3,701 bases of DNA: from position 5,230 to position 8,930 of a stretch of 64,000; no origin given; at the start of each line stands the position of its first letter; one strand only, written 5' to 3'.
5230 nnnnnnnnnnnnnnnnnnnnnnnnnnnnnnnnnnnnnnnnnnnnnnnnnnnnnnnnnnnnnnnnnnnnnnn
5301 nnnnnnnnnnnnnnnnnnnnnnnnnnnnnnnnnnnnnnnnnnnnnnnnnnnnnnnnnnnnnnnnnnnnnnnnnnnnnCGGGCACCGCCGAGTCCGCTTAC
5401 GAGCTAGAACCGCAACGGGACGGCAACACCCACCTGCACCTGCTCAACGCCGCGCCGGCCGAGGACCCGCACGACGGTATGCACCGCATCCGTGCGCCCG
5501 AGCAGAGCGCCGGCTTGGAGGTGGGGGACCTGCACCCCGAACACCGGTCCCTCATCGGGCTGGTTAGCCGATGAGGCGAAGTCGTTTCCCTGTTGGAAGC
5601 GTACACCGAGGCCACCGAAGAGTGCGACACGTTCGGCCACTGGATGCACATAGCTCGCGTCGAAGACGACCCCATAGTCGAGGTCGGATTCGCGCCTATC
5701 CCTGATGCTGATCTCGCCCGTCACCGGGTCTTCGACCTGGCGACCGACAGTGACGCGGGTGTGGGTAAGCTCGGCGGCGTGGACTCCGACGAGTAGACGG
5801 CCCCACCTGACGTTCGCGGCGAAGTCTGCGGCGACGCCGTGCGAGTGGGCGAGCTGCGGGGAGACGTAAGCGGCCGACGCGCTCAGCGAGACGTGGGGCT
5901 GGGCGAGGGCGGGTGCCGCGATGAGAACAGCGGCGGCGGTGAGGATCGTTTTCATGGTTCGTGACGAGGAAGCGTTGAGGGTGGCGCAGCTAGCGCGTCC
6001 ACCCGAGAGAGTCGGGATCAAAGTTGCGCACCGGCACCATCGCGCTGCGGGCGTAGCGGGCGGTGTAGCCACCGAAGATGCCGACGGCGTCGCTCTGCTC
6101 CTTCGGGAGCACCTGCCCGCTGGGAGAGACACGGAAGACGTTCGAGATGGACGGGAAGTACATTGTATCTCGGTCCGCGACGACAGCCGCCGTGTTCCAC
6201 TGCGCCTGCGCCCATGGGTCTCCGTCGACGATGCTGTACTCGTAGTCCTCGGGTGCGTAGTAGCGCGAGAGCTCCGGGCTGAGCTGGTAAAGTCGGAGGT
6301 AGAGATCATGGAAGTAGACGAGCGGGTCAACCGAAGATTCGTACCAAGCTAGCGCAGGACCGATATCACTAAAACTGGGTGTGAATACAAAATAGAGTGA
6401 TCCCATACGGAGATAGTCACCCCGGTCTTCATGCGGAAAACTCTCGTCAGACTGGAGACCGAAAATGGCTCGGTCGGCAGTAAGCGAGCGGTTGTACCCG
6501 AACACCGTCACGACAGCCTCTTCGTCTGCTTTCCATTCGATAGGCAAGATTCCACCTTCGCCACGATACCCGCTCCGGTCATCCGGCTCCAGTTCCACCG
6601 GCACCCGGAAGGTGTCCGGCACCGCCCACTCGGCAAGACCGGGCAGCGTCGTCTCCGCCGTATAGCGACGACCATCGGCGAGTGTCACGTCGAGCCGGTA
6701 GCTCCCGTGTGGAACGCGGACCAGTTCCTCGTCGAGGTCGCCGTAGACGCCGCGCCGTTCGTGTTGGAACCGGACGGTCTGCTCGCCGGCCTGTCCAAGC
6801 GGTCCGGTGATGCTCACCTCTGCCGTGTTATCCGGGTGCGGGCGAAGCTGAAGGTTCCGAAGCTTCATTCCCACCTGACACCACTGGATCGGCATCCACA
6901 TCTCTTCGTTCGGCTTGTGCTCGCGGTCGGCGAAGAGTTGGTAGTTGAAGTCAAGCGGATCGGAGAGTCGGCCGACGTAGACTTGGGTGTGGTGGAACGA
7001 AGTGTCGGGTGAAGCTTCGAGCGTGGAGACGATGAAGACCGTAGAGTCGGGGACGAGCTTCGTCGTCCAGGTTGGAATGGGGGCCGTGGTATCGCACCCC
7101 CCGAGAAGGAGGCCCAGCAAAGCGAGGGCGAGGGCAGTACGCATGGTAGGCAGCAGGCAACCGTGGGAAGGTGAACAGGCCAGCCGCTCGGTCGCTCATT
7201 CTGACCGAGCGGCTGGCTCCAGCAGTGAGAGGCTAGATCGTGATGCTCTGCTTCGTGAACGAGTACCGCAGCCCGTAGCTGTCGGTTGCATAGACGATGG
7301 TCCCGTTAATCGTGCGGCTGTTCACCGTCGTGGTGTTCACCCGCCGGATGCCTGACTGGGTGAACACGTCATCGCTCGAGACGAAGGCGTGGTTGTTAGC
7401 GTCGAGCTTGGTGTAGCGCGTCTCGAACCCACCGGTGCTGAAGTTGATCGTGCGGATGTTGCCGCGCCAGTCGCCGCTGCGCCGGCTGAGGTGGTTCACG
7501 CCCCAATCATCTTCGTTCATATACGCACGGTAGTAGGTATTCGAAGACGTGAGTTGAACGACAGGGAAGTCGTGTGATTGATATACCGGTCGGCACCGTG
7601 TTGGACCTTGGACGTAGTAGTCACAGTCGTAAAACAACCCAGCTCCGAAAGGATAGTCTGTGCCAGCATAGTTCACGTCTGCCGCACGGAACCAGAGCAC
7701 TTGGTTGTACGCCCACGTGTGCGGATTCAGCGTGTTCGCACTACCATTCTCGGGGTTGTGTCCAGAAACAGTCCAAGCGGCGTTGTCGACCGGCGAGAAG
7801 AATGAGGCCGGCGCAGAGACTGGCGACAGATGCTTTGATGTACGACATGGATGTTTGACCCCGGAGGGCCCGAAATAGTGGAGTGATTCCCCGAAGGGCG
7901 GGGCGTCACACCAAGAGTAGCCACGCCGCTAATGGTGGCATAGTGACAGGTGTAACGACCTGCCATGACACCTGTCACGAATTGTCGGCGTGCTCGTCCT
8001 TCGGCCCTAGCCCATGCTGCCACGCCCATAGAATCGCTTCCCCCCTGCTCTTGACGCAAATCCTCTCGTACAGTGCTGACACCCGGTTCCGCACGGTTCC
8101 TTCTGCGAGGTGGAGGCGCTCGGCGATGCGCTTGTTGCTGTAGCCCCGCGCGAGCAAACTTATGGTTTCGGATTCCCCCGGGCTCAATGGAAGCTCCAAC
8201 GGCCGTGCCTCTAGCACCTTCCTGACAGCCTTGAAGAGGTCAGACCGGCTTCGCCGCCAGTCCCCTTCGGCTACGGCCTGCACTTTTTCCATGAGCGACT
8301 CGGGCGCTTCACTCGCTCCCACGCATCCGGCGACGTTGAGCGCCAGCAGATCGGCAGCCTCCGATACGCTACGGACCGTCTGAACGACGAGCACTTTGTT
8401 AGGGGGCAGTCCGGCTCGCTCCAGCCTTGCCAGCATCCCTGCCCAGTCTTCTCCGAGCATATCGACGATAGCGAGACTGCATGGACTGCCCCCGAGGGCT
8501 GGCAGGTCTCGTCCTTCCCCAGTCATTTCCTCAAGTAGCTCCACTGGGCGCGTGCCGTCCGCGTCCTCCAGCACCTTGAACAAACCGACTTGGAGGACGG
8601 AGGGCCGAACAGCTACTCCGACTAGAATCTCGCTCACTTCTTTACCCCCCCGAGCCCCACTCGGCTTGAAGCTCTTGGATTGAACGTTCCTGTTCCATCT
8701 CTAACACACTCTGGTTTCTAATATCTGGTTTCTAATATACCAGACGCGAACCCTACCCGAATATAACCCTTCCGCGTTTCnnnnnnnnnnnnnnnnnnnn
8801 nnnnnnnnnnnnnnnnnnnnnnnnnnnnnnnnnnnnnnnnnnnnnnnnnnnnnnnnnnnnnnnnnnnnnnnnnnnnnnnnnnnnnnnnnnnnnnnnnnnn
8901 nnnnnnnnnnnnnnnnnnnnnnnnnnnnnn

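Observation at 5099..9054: Diverged direct duplication of the thrS 3' end brackets a lower-GC four-gene insert (integration scar without an integrase)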

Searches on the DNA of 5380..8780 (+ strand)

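Call 67: search_dna_similar(query=window:5380-8780:+, collection=plasmids, mode=distant, max_evalue=1e-8, max_rows=10)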
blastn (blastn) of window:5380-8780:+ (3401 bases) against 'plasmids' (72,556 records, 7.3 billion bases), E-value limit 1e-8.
No match.
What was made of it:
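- Tried and rejected: Plasmids, searched with the island DNA (call 67).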

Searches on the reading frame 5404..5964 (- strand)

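Call 6: search_protein_families(library=pfam, proteins=[window:5404-5964:-], max_evalue=0.01)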
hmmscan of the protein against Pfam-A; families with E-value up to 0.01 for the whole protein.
window:5404-5964:- (186 aa): 0 families

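Call 55: search_protein_families(library=pfam, proteins=[window:5404-5955:-], max_evalue=1)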
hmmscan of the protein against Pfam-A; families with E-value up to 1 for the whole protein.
window:5404-5955:- (183 aa): 1 family
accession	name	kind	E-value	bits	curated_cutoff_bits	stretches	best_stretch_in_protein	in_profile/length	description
PF24653.1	Phage_OMP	-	0.17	12.6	27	1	4-31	5-34/122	Cyanophage outer membrane protein like beta barrel domain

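Call 56: search_protein_families(library=padloc, proteins=[window:5404-5955:-], max_evalue=0.01)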
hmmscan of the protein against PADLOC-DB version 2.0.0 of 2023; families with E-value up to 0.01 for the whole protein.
window:5404-5955:- (183 aa): 0 families
